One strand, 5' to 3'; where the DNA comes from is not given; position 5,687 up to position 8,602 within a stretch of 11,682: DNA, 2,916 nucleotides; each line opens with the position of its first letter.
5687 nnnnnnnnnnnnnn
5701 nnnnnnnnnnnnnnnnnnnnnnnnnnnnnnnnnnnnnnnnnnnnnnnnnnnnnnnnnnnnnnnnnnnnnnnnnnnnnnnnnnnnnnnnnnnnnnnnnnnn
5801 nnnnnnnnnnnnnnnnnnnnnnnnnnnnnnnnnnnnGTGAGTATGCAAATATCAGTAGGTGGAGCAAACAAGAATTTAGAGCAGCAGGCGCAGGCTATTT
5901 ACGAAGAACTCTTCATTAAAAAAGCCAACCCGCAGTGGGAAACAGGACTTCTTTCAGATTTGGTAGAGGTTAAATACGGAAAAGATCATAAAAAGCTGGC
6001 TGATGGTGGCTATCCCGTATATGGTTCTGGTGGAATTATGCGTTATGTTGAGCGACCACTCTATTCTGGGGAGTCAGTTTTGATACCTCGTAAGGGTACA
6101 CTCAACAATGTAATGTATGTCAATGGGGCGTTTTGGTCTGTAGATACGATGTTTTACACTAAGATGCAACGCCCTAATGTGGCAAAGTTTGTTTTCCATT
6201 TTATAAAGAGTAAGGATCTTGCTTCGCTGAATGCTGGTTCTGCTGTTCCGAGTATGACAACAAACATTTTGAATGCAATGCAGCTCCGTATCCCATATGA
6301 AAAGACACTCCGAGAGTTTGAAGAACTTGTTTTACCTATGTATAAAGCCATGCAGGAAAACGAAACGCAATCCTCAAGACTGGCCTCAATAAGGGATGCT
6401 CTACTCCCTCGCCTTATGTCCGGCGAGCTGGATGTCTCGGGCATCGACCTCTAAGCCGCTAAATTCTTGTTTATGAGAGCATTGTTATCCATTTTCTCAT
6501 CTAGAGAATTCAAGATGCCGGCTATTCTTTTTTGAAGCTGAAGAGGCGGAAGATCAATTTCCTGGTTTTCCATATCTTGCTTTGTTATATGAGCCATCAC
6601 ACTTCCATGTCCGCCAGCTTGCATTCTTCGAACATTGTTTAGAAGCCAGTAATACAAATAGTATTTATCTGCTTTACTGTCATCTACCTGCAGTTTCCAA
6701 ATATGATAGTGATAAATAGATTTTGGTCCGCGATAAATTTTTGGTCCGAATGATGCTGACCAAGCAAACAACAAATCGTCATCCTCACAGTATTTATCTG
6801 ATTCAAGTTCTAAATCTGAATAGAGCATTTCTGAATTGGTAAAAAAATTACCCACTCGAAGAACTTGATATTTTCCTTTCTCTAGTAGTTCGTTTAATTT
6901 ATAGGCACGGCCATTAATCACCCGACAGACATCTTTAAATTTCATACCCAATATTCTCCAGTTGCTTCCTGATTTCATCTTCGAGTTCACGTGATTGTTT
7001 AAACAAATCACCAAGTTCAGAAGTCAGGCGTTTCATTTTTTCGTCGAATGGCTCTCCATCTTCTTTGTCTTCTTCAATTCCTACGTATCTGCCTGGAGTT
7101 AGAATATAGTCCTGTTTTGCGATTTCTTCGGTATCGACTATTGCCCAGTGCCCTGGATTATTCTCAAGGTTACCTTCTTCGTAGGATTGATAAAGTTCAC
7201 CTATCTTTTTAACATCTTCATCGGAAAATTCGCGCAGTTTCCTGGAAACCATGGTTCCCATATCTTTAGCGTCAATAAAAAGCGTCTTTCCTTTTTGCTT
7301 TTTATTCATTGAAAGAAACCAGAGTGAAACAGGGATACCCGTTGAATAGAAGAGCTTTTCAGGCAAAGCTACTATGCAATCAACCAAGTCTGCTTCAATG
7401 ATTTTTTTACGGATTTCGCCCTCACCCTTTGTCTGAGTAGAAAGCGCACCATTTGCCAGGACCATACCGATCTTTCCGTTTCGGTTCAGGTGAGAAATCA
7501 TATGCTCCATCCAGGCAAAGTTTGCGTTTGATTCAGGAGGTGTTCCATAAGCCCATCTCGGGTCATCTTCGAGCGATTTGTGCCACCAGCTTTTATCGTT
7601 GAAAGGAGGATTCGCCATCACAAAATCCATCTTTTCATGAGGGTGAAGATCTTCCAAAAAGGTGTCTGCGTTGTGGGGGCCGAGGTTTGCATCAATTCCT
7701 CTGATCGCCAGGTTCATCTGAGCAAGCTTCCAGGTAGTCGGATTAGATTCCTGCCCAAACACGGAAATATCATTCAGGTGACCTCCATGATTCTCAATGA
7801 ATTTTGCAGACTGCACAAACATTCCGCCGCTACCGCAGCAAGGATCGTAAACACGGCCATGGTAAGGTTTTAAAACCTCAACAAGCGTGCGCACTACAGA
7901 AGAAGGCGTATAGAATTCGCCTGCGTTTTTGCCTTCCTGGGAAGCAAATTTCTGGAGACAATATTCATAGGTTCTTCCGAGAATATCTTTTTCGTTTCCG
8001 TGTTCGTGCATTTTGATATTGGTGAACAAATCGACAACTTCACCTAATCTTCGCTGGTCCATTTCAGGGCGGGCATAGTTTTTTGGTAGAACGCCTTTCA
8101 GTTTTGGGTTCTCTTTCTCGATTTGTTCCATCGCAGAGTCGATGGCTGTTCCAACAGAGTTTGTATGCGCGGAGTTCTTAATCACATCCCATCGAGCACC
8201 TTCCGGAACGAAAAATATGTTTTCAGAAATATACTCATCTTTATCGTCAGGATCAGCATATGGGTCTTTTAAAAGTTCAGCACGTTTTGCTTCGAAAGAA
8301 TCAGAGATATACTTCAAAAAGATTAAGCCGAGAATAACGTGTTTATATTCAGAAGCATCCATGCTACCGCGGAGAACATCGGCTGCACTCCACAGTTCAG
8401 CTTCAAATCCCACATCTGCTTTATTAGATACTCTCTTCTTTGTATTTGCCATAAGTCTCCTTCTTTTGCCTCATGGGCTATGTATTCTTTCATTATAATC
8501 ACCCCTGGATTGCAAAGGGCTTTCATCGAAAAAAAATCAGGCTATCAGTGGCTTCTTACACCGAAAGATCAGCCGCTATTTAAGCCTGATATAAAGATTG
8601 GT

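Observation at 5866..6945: The hsdM-linked hsdS is a one-TRD gene in this isomer, and flipping the 579-bp beta cassette would restore a two-TRD gene in frame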

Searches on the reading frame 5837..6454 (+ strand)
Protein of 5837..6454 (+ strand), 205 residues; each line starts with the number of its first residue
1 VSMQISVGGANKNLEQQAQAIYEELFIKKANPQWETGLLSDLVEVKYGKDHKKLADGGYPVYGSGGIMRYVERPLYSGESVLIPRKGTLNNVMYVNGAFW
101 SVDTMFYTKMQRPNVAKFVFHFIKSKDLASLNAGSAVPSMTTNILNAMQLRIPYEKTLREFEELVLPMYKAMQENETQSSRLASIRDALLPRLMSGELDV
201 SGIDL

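Call 5: search_protein_families(library=pfam, proteins=[window:5837-6454:+], max_evalue=0.01)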
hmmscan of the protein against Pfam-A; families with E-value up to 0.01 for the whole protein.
window:5837-6454:+ (205 aa): 1 family
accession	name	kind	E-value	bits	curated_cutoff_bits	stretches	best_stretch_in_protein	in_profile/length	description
PF01420.25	Methylase_S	-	1e-07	32.8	22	1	33-153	3-137/168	Type I restriction modification DNA specificity domain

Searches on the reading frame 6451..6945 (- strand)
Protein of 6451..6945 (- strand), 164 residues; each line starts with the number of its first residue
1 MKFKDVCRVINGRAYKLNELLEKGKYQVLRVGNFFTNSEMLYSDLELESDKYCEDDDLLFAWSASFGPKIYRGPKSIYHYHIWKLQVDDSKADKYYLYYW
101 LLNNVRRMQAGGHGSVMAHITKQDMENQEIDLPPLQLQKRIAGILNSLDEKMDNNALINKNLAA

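Call 5: search_protein_families(library=pfam, proteins=[window:6451-6945:-], max_evalue=0.01)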
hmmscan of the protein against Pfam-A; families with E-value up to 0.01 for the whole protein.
window:6451-6945:- (164 aa): 1 family
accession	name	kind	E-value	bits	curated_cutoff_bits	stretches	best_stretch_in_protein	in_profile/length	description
PF01420.25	Methylase_S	-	2.1e-29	103.3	22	1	2-160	8-164/168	Type I restriction modification DNA specificity domain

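Call 53: list_cluster_members(proteins=[window:6454-6945:-, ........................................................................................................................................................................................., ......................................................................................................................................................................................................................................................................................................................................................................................, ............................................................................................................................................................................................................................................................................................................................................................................, window:3680-4834:-, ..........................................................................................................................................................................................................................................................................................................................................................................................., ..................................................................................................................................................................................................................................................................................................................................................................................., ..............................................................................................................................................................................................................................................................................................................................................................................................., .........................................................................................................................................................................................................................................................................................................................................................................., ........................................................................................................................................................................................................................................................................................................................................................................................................])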
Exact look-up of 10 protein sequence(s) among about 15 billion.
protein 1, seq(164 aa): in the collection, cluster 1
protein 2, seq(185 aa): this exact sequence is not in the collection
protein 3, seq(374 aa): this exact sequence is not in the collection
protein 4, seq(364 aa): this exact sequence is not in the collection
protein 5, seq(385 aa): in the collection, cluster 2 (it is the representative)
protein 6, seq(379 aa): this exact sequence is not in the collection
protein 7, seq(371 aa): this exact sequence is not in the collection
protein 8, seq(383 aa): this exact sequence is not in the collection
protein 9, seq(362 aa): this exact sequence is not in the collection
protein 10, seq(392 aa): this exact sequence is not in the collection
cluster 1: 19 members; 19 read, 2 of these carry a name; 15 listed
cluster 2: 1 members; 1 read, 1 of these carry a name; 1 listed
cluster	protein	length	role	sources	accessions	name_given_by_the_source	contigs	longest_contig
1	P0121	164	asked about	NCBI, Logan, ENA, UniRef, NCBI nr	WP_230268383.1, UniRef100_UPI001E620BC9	restriction endonuclease subunit S [Allobaculum fili] | restriction endonuclease subunit S n=1 Tax=Allobaculum fili TaxID=2834460 ...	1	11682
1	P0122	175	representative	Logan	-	-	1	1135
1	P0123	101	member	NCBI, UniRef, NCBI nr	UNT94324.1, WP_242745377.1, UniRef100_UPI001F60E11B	restriction endonuclease subunit S [Allobaculum sp. Allo2] | restriction endonuclease subunit S n=1 Tax=Allobaculum sp. Allo2 TaxID=2853432 ...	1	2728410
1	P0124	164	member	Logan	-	-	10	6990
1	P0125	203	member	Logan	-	-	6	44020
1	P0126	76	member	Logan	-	-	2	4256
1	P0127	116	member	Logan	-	-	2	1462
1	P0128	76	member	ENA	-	-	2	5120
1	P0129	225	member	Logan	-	-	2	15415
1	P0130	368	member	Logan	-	-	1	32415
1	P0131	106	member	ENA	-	-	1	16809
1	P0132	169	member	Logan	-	-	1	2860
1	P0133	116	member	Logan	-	-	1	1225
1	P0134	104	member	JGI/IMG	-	-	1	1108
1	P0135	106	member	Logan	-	-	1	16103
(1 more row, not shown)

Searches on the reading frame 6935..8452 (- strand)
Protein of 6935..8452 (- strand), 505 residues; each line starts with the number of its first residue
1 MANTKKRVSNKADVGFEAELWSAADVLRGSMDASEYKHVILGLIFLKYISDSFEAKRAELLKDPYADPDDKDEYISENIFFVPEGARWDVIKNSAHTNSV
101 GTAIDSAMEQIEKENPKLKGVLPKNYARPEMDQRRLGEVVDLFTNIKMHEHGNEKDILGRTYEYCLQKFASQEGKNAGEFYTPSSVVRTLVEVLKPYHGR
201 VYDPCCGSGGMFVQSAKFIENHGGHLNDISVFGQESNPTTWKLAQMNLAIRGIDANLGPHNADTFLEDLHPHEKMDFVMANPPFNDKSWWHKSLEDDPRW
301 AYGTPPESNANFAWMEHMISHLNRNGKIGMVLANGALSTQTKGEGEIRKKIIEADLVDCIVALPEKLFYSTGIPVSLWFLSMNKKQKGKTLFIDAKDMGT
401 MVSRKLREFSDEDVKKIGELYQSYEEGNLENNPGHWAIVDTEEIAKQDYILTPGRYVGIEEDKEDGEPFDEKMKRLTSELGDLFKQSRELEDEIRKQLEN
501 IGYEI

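Call 5: search_protein_families(library=pfam, proteins=[window:6935-8452:-], max_evalue=0.01)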
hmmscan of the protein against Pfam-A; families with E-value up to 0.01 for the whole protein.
window:6935-8452:- (505 aa): 7 families
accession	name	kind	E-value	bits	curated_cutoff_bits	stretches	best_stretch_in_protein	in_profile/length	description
PF02384.22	N6_Mtase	-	7.6e-110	367.5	20.4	1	154-465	2-311/311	N-6 DNA Methylase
PF12161.14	HsdM_N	-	2.4e-31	109.6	24.5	1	17-143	2-135/135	HsdM N-terminal domain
PF07669.17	Eco57I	-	5.6e-06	27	25.3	1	264-366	64-169/171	Eco57I restriction-modification methylase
PF05175.20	MTS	-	0.00026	21.1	23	1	188-288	21-112/170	Methyltransferase small domain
PF11599.14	AviRa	-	0.0031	17.5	25.7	0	195-250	48-99/232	RRNA methyltransferase AviRa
PF01170.24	UPF0020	-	0.0038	17.4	22.3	1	200-286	31-133/197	RMKL-like, methyltransferase domain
PF09445.16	Methyltransf_15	-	0.0084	16.1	22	0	200-291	3-88/165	RNA cap guanine-N2 methyltransferase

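Call 7: find_encoding_contigs(protein=window:6935-8452:-, flank=10000, max_places=10)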
Protein window:6935-8452:- (505 aa): no gene with exactly this product is on record in the collection.

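Call 59: search_protein_families(library=ncbifam, proteins=[window:6935-8452:-], max_evalue=0.001)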
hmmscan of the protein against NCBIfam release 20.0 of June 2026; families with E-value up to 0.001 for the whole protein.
window:6935-8452:- (505 aa): 6 families
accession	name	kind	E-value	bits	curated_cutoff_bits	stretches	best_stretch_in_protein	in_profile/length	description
TIGR00497.1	hsdM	equivalog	1.1e-52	179.4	242.75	1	16-465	5-494/515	type I restriction-modification system subunit M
NF047738.1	antiphage_MADS2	equivalog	3.6e-16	58.6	720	2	130-222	268-356/654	methylation-associated defense system DNA methyltransferase MAD2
TIGR02987.1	met_A_Alw26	exception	1.1e-10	40.9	353.5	1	175-285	1-123/523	Alw26I/Eco31I/Esp3I family type II restriction adenine-specific DNA-methyltransferase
TIGR03534.1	RF_mod_PrmC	equivalog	5.3e-08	32.6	199.1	1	186-301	76-187/253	peptide chain release factor N(5)-glutamine methyltransferase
NF033452.1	BREX_1_MTaseX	exception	2.3e-06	25.7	500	1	273-433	506-667/1210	BREX-1 system adenine-specific DNA-methyltransferase PglX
TIGR03533.1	L3_gln_methyl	equivalog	0.00012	21.6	229.7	1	198-289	122-204/284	50S ribosomal protein L3 N(5)-glutamine methyltransferase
